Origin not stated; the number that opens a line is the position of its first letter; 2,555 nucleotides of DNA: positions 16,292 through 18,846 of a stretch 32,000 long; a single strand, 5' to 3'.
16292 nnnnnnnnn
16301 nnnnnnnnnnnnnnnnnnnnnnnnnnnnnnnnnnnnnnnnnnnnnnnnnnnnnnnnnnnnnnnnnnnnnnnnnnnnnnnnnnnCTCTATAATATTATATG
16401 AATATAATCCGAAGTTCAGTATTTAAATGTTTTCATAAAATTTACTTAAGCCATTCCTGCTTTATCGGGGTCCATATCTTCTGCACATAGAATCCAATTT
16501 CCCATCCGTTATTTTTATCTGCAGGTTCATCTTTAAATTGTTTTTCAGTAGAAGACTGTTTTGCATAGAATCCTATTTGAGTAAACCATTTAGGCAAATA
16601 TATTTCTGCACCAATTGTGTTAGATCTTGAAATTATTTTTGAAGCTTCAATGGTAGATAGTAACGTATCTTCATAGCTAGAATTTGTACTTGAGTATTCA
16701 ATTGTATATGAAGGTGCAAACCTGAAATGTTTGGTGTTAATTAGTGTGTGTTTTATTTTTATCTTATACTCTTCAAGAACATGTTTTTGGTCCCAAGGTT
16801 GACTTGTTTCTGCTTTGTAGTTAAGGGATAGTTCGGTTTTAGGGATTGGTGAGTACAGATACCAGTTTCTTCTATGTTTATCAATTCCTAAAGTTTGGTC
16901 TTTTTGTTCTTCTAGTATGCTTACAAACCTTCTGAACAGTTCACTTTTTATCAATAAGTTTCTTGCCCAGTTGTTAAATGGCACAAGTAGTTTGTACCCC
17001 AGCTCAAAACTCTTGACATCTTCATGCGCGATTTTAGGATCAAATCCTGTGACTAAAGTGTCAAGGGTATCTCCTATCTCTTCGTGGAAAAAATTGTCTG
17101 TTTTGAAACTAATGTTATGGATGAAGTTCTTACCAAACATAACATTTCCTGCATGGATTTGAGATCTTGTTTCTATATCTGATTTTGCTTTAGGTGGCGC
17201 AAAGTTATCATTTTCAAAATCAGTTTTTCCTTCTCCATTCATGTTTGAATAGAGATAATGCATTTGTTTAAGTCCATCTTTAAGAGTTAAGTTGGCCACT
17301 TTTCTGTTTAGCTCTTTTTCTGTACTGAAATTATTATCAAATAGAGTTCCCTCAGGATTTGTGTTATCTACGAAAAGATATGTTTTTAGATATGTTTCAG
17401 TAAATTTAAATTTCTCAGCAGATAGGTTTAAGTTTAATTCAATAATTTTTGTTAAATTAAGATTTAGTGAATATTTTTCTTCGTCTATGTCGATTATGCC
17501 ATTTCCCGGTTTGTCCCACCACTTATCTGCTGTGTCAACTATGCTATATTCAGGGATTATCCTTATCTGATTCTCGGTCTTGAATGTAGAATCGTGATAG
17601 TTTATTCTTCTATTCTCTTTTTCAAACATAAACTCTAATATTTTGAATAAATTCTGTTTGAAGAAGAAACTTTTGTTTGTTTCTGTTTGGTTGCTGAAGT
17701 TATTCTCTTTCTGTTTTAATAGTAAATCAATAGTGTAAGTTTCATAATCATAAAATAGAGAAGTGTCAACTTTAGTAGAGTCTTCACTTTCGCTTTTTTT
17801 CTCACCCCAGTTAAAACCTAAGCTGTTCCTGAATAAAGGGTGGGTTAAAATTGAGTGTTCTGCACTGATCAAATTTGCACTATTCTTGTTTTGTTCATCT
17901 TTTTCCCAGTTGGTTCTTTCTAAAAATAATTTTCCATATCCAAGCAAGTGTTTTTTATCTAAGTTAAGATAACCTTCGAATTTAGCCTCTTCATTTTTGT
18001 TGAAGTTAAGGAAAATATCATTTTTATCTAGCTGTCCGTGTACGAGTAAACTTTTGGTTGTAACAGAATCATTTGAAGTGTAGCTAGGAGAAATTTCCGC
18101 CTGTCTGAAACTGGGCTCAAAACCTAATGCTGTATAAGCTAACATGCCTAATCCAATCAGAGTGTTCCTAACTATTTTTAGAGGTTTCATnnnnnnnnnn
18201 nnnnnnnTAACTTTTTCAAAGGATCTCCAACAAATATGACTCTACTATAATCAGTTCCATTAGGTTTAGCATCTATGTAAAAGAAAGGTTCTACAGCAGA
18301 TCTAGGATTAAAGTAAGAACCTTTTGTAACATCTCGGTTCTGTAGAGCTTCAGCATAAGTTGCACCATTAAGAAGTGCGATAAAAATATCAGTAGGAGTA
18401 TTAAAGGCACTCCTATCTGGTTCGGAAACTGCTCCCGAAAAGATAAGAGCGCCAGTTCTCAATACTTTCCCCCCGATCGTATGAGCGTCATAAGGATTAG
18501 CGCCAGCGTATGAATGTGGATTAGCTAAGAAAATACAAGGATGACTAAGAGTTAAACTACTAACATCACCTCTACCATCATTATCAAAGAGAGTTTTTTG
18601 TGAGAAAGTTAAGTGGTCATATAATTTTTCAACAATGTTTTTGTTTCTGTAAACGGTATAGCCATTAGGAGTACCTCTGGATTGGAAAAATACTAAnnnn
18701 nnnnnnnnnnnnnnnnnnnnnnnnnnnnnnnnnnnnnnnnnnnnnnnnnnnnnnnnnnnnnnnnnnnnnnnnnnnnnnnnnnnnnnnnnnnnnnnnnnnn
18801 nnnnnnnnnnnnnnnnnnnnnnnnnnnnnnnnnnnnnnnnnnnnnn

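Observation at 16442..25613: Five-gene translationally coupled operon: cyclase, sensor Ser/Thr kinase, degenerate HD-GYP and two exported proteins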

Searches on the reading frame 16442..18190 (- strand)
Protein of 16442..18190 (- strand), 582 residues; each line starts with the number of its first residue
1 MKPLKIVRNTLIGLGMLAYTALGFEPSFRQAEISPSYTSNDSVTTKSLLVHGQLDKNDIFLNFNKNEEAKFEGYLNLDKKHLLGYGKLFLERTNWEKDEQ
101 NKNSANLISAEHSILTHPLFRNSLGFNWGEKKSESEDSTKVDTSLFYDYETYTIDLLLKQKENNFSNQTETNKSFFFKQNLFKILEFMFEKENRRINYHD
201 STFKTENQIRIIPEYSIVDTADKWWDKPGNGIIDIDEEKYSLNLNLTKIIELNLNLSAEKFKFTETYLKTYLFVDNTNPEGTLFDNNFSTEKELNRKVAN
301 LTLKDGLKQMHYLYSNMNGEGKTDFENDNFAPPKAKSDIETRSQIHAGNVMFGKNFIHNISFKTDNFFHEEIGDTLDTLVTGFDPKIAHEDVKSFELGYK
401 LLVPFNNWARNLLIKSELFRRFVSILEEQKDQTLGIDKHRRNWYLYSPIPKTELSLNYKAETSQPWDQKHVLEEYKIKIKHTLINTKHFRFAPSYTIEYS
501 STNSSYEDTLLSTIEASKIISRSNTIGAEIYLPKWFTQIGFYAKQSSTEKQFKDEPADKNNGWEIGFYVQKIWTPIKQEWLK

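Call 4: search_protein_families(library=pfam, proteins=[window:16442-18190:-], max_evalue=0.1)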
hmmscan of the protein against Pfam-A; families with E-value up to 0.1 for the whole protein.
window:16442-18190:- (582 aa): 0 families

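Call 10: search_protein_families(library=ncbifam, proteins=[window:16442-18190:-], max_evalue=0.1)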
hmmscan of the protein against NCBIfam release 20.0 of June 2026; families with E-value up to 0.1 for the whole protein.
window:16442-18190:- (582 aa): 0 families

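Call 12: find_homologous_proteins(query=window:16442-18190:-)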
Query window:16442-18190:- (582 aa): 1 proteins with E <= 0.001 among 8000 candidates.
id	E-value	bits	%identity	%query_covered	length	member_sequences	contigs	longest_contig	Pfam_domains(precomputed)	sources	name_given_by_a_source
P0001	0.0e+0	1316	100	100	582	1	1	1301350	-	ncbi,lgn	-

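Call 16: search_protein_families(library=pfam, proteins=[window:16442-18190:-], max_evalue=10)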
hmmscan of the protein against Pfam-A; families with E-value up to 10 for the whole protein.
window:16442-18190:- (582 aa): 0 families

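Call 41: search_solved_structures(query=A3, max_evalue=10, show_alignments=1)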
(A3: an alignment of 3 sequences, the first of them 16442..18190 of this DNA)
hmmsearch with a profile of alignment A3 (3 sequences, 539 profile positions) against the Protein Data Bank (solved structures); distinct sequences matched with E-value up to 10: 1.
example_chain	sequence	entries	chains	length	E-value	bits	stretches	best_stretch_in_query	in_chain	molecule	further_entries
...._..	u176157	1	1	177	0.39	12.6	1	369-455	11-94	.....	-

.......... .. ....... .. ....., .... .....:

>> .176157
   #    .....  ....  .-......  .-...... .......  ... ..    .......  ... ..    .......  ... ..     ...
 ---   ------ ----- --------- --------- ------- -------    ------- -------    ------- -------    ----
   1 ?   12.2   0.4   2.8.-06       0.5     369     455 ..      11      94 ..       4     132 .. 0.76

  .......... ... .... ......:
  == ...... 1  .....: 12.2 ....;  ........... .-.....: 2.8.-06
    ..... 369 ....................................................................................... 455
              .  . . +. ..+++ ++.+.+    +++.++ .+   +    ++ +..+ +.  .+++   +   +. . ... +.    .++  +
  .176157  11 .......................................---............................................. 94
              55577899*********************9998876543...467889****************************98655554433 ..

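Call 74: search_protein_families(library=padloc, proteins=[window:16442-18190:-], max_evalue=0.01)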
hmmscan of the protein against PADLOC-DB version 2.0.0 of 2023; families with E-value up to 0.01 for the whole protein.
window:16442-18190:- (582 aa): 0 families

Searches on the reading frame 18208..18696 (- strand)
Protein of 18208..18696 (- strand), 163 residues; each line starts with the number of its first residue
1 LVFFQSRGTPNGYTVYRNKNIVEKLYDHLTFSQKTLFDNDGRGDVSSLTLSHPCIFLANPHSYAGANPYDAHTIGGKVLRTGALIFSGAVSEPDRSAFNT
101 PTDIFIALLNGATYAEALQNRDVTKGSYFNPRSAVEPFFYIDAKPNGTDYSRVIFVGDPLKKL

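Call 29: find_related_loci(query=A2, collection=metagenome_contigs, flank=10000)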
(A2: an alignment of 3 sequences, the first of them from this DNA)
Query A2 (163 aa) in metagenome_contigs; peptide patterns used: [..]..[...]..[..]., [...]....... (x = any residue, [..] = any of these).
349 stretches matched a pattern; 1 encode a relative of the query (tblastn E <= 1e-3); 1 distinct loci.
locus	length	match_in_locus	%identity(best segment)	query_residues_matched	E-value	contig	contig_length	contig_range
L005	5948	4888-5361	60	1-163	8e-61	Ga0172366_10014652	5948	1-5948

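Call 32: find_related_loci(query=A2, collection=genome_contigs, flank=10000)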
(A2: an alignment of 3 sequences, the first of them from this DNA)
Query A2 (163 aa) in genome_contigs; peptide patterns used: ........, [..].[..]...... (x = any residue, [..] = any of these).
35 stretches matched a pattern, but none encodes a relative of the query by tblastn (E <= 1e-3).

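Call 45: search_protein_families(library=pfam, proteins=[L005:323-3643:+], max_evalue=1)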
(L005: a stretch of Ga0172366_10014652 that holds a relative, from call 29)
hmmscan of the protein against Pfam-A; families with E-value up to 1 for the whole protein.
L005:323-3643:+ (1106 aa): 9 families
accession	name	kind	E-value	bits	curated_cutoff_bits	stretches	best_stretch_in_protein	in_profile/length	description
PF00069.31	Pkinase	-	6.6e-35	121.2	31.7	2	173-398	33-253/263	Protein kinase domain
PF07714.23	PK_Tyr_Ser-Thr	-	8.2e-21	74.9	23.1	1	226-397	76-249/258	Protein tyrosine and serine/threonine kinase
PF13095.12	FTA2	-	0.00055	20.1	30.2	1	68-127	25-84/214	Kinetochore Sim4 complex subunit FTA2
PF07944.18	Beta-AFase-like_GH127_cat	-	0.0099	15.3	24.9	1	645-803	120-252/376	Beta-L-arabinofuranosidase, GH127 catalytic domain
PF17667.7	Pkinase_fungal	-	0.079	12.1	24.1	1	175-339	261-383/387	Fungal protein kinase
PF03109.22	ABC1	-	0.095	12.3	22.9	1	227-302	144-221/244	ABC1 atypical kinase-like domain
PF16011.10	CBM9_2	-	0.11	12.6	25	1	975-1053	48-127/199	Carbohydrate-binding family 9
PF12067.13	Sox17_18_mid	-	0.2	12.1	25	1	786-819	12-45/50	Sox 17/18 central domain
PF19386.4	DUF5961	-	0.23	12.1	25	1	667-695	14-41/72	Family of unknown function (DUF5961)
